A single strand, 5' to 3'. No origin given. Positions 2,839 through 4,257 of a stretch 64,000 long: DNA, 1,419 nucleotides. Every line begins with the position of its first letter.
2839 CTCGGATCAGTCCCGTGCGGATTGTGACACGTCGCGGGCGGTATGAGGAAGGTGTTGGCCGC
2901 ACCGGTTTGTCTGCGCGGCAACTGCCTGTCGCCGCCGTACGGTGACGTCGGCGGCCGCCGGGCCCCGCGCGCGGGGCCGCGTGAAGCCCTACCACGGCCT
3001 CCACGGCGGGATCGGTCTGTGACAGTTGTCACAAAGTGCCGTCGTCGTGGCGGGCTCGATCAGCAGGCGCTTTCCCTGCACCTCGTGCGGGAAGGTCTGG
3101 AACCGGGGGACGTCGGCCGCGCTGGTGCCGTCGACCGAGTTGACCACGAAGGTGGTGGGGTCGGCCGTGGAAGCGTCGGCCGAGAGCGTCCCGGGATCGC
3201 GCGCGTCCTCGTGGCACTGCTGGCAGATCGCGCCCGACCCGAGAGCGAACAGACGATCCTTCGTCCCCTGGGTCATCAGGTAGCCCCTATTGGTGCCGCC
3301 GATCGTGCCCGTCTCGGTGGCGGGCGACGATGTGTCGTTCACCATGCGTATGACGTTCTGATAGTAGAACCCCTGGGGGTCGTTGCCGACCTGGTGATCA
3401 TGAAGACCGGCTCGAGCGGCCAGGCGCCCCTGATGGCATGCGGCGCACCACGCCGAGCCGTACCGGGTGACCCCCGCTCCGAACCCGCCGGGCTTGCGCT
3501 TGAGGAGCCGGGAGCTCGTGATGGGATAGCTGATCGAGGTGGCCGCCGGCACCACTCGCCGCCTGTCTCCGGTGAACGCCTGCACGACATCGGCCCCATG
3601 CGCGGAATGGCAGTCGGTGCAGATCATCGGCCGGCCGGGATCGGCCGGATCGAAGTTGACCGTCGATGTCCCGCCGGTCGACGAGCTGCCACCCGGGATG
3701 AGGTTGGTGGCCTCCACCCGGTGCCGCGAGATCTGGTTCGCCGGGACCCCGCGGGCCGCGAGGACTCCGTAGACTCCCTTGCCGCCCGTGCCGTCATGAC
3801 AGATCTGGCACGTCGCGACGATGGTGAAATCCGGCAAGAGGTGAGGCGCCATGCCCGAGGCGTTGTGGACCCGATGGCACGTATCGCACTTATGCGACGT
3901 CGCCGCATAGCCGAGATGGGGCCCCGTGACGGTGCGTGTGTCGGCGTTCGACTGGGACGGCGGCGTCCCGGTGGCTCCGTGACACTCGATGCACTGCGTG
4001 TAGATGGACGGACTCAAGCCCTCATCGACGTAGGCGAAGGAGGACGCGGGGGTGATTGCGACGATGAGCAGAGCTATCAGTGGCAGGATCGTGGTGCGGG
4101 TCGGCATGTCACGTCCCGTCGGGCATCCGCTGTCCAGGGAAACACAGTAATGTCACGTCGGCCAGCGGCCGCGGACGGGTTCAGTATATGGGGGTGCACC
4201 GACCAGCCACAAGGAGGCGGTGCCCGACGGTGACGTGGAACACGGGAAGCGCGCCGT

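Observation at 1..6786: Rex-led multihaem cytochrome / NHL / TPR / B12-radical-SAM module: candidate NADH-sensing extracytoplasmic electron-transfer unit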

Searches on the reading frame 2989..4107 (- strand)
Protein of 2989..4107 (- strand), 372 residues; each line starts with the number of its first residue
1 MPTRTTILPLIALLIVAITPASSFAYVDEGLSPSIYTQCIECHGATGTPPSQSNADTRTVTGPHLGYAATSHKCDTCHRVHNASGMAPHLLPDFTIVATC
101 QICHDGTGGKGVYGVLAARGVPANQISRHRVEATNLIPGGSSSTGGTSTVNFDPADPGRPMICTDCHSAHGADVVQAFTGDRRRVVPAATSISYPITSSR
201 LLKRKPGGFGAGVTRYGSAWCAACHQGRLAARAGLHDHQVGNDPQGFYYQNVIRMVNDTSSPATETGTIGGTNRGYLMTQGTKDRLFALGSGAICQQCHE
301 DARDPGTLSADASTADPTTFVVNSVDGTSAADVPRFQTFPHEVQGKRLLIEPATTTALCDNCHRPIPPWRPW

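Call 5: search_protein_families(library=pfam, proteins=[window:2989-4107:-], max_evalue=0.01)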
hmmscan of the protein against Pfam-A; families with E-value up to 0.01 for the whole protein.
window:2989-4107:- (372 aa): 4 families
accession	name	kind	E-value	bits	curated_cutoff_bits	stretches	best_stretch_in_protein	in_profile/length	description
PF09699.15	Paired_CXXCH_1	-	3.3e-14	52.7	20.6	1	70-107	5-39/41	Doubled CXXCH motif (Paired_CXXCH_1)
PF14522.11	Cytochrome_C7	-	1e-09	38.5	24.8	1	37-105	14-67/67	Cytochrome c7 and related cytochrome c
PF14537.11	Cytochrom_c3_2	-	4.6e-09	37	25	1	37-105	27-79/79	Cytochrome c3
PF13442.11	Cytochrome_CBB3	-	8.6e-05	23.2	27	0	98-128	12-39/68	Cytochrome C oxidase, cbb3-type, subunit III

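Call 6: search_protein_families(library=ncbifam, proteins=[window:2989-4107:-], max_evalue=0.01)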
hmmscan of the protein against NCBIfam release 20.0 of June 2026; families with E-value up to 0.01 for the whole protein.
window:2989-4107:- (372 aa): 2 families
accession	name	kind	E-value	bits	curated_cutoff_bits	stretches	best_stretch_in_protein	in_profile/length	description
TIGR01905.1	paired_CXXCH_1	subfamily_domain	4.1e-08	33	25.2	0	163-174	9-20/41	doubled CXXCH domain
TIGR03508.1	decahem_SO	subfamily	0.0016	18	192.2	0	161-173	144-156/258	DmsE family decaheme c-type cytochrome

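Call 23: search_solved_structures(query=window:2989-4107:-, max_evalue=1, show_alignments=2)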
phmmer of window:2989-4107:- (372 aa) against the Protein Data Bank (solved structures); distinct sequences matched with E-value up to 1: 0.

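Call 46: search_solved_structures(query=A1, max_evalue=1, show_alignments=1)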
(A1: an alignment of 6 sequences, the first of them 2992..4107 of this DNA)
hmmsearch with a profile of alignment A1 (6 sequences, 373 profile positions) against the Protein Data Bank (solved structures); distinct sequences matched with E-value up to 1: 10.
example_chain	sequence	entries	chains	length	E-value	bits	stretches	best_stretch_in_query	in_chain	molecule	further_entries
7tfs_A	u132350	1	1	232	8.5e-05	24.9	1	155-250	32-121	Cytochrome c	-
8yts_A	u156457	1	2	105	0.016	17.4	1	27-83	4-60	Cytochrome C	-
6hr0_A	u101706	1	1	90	0.077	15.2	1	163-200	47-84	Cytochrome C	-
2k3v_A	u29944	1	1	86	0.081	15.1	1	161-195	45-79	Tetraheme cytochrome c-type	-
1m1p_A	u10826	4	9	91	0.085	15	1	163-185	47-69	Small tetraheme cytochrome c | Periplasmic tetraheme cytochrome c CctA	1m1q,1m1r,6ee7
9yuq_N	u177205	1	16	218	0.22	13.7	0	85-120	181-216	Putative multiheme cytochrome c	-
3h34_A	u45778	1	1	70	0.24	13.5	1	42-95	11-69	Cytochrome c7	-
2ozy_A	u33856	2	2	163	0.44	12.7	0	55-120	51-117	Cytochrome c-type protein nrfB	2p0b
1h1o_A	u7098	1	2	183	0.5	12.5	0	54-94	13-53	CYTOCHROME C-552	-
3bxu_A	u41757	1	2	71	0.7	12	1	45-95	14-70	Cytochrome c3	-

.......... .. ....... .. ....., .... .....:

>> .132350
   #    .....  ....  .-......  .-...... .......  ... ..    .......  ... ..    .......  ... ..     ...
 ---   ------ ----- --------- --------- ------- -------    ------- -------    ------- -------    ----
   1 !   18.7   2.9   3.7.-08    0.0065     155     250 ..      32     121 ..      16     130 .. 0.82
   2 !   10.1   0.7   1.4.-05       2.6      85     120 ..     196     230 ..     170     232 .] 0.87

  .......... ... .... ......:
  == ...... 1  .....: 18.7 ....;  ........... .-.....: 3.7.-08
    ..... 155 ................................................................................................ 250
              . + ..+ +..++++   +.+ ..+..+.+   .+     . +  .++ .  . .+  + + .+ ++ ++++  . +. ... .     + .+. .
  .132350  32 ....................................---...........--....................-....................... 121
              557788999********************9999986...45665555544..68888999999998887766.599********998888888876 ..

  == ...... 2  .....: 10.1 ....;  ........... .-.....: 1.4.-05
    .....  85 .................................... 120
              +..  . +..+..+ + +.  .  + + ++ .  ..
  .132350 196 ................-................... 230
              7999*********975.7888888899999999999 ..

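Call 48: find_homologous_proteins(query=window:2992-4107:-, max_evalue=0.00001)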
Query window:2992-4107:- (372 aa): 197 proteins with E <= 0.00001 among 8000 candidates; the best 120 are listed.
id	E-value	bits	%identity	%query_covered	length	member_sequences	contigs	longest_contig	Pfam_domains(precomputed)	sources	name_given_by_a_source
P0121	9.3e-255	863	100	100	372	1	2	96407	PF09699.16,PF14537.12,PF14522.12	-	-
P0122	8.5e-111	389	53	98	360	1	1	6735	PF09699.16,PF14537.12,PF14522.12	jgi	jgi:hypothetical protein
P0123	7.9e-108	379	53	95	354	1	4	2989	PF09699.16,PF14537.12,PF22678.2,PF13442.12,PF14522.12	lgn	-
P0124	1.9e-107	378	53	94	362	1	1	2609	PF09699.16,PF14537.12,PF22678.2,PF13442.12,PF14522.12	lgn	-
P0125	3.5e-106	374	51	98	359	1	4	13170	PF09699.16,PF14537.12,PF13442.12,PF14522.12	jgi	jgi:predicted CXXCH cytochrome family protein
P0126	4.5e-100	354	50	98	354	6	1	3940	PF09699.16,PF14537.12,PF13442.12,PF14522.12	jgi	jgi:hypothetical protein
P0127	1.2e-95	339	50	95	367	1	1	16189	PF09699.16,PF14537.12,PF13442.12,PF14522.12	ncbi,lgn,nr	ncbi:MAG: cytochrome c3 family protein [Coriobacteriia bacterium]|nr:cytochrome c3 family protein [C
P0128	4.5e-95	337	50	98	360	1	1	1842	PF09699.16,PF14537.12,PF13442.12,PF14522.12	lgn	-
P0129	1.1e-92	329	48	98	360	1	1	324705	PF09699.16,PF14537.12,PF13442.12,PF14522.12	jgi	-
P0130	5.4e-91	324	49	92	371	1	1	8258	PF09699.16,PF14537.12,PF13442.12,PF14522.12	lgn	-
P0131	2.8e-81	292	45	94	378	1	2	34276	PF09699.16,PF14537.12,PF14522.12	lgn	-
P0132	4.3e-77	278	43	98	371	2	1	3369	PF09699.16,PF14537.12,PF14522.12,PF22113.2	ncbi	-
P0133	1.4e-76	276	45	91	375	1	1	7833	PF09699.16,PF14522.12,PF22113.2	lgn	-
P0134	2.4e-76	275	45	92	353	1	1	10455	PF09699.16,PF14537.12,PF14522.12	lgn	-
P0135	1.1e-75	273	43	98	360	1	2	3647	PF09699.16,PF14537.12,PF14522.12,PF22113.2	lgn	-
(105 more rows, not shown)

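Call 51: search_solved_structures(query=A2, max_evalue=1, show_alignments=1)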
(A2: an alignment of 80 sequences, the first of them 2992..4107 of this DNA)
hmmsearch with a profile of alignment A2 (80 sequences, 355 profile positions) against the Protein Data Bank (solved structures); distinct sequences matched with E-value up to 1: 25.
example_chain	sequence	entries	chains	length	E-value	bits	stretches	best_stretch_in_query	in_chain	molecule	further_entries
7tfs_A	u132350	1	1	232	7.9e-05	25.1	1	137-232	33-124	Cytochrome c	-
6r2q_A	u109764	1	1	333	0.0028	20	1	31-100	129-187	Cystathionine beta-synthase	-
3h34_A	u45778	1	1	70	0.0062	18.9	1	19-75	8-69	Cytochrome c7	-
3bxu_A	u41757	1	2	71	0.012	17.9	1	18-75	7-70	Cytochrome c3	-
9yuq_N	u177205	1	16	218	0.033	16.4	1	64-100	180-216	Putative multiheme cytochrome c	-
3h4n_A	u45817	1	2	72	0.049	15.9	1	17-75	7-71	Cytochrome c7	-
6qvm_A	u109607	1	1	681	0.076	15.3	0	7-63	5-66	Multiheme cytochrome cf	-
4hb8_A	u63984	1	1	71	0.11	14.8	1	27-75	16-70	PpcA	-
4haj_A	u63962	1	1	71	0.11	14.8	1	27-75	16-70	PpcA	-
4hb6_A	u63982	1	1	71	0.11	14.7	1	27-75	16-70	PpcA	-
1os6_A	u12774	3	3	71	0.11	14.7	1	27-75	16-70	PpcA | Cytochrome c3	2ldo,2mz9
2n91_A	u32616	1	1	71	0.13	14.5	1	27-75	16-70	Cytochrome C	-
8yts_A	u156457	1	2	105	0.14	14.4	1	7-66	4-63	Cytochrome C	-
6hr0_A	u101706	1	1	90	0.14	14.4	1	145-166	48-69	Cytochrome C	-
2k3v_A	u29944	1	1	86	0.15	14.3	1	147-166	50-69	Tetraheme cytochrome c-type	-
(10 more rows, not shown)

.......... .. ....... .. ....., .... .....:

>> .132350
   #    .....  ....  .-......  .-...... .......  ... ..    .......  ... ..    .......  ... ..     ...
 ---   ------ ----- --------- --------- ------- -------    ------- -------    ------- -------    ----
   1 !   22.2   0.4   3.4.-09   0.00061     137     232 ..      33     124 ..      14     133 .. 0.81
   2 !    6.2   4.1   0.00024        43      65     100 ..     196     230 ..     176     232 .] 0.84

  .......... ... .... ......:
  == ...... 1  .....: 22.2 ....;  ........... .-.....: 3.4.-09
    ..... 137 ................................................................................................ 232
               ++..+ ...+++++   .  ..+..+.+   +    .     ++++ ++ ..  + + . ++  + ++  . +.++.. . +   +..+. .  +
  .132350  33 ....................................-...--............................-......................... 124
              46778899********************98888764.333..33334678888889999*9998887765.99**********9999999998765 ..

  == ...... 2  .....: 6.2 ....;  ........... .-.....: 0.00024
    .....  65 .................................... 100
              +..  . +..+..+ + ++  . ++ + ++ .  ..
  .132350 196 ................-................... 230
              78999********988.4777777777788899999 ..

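Call 61: predict_structure(alignment_id=A2)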
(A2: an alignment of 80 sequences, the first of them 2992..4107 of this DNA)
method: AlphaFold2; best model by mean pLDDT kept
length: 372 residues; sequences in the alignment: 80
mean_pLDDT: 71.0   pTM: 0.71
mean pLDDT of the five models: 71.0, 70.7, 69.3, 68.3, 64.5
residues with pLDDT >= 90: 85; 70-90: 124; 50-70: 86; < 50: 77
segments of 3 or more residues with pLDDT < 50: 22-77, 86-91, 106-110, 369-372
pLDDT, mean of each block of 10 residues (from residue 1): 77 86 39 37 37 40 42 46 48 59 49 63 67 81 88 76 82 88 64 72 84 91 88 67 84 95 95 92 91 88 87 93 81 78 72 54 54 43
secondary structure, 60 per line:
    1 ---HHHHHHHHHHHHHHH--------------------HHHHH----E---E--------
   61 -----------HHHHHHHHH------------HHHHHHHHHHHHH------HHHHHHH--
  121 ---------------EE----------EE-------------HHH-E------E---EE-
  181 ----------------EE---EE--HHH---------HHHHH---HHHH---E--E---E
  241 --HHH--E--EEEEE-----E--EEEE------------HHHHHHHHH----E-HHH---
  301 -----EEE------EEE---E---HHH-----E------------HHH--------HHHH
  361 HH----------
elements in order: H4-18 H39-43 H72-80 H93-105 H112-118 H218-222 H226-229 E251-255 E264-267 H280-288 E306-308 E315-317 H357-362

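Call 63: fold_search(model_id=the predicted structure, library=pdb)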
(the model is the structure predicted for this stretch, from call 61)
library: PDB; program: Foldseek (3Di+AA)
matches with E <= 10: 1; with E <= 0.001: 0
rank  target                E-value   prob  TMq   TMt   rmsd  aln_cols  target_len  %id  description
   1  6aqh_D                5.2e+00  0.01  0.07  0.06  16.3       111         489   14  Crystal Structure of Lysyl-tRNA Synthetase from Mycobacterium thermoresistibile complexed with L-lysine and Cladospori (released 2017-08-30)

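Call 91: search_protein_representatives(alignment_id=A2)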
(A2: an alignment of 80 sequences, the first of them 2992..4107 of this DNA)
Query: 80 sequences, 355 profile positions. Proteins with E-value up to 0.001 (for the whole library): 1635; up to 1e-10: 353; up to 1e-30: 152. The best 150 are listed.
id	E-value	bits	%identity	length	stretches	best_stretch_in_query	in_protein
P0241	1.5e-133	461.7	-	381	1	4-353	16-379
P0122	2.0e-131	454.7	-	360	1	1-352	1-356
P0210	4.4e-130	450.3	-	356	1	4-352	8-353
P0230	5.1e-128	443.5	-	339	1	14-351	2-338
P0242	6.0e-128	443.2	-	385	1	5-353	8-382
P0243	4.5e-126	437.1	-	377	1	5-352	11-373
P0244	4.7e-125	433.7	-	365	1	5-351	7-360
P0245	1.3e-122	425.7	-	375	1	6-351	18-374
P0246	6.8e-121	420.1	-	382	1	5-354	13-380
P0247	1.4e-120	419.1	-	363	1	5-351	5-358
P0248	5.2e-120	417.1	-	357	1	8-353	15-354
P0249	8.2e-120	416.5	-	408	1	6-353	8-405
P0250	9.9e-120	416.2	-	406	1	5-353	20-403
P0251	2.2e-119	415.1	-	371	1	5-353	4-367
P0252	3.5e-119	414.4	-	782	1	6-351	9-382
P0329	4.0e-51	190.6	-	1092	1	54-352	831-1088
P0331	2.8e-50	187.8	-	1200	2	54-231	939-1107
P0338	4.4e-48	180.5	-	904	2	55-233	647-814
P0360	1.7e-42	162.1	-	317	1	55-353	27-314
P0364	5.4e-40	153.9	-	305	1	57-352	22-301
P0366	2.6e-39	151.7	-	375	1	10-353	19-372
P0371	2.3e-36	142.0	-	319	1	56-353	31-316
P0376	2.6e-34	135.2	-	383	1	14-353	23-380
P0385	9.7e-32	126.8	-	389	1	14-353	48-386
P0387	1.5e-31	126.1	-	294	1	58-353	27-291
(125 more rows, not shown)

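Call 93: list_cluster_members(proteins=[P0360, P0364, P0371, P0387, P0329, P0331, P0338, P0376, P0385, P0366])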
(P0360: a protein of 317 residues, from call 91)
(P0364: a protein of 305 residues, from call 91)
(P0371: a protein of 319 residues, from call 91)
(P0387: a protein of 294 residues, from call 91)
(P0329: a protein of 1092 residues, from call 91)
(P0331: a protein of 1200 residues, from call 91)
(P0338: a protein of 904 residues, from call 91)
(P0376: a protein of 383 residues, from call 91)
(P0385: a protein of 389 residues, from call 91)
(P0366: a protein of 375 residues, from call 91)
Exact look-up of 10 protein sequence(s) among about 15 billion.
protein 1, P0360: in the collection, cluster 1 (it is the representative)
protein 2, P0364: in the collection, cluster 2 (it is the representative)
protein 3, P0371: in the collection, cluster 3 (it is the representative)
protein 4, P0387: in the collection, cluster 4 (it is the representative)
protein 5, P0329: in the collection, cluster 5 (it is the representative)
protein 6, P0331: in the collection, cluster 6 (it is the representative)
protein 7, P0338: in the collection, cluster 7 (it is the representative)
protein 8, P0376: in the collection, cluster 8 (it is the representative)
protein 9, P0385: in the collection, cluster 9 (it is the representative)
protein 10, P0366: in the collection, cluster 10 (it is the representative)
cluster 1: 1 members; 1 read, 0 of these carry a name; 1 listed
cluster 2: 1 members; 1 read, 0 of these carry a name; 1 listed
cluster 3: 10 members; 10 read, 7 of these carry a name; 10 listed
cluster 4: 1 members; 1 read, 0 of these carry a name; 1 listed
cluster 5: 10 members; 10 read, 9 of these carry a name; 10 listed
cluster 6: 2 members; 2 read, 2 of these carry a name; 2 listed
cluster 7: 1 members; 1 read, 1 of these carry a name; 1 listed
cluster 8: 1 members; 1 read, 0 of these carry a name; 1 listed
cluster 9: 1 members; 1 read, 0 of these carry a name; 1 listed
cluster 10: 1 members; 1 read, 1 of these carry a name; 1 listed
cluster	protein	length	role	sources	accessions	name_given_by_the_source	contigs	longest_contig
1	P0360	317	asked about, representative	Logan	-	-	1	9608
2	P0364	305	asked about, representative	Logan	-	-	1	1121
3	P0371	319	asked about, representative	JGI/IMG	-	cytochrome c553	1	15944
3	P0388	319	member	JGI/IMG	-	hypothetical protein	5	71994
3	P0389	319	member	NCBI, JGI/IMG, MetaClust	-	hypothetical protein | \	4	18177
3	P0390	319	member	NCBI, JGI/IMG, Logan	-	cytochrome c553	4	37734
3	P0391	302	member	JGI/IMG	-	hypothetical protein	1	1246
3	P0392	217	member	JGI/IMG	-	cytochrome c553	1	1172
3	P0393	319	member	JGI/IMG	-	hypothetical protein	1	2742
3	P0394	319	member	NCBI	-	-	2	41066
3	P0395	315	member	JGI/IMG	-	-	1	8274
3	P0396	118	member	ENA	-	-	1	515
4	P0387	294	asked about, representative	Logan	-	-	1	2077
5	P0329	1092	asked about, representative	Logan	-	-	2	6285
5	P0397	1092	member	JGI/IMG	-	chitodextrinase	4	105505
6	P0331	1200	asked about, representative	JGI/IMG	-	hypothetical protein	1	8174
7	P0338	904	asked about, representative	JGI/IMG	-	serine protease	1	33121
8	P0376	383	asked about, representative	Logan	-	-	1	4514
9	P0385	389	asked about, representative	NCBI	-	-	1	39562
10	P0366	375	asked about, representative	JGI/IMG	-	predicted CXXCH cytochrome family protein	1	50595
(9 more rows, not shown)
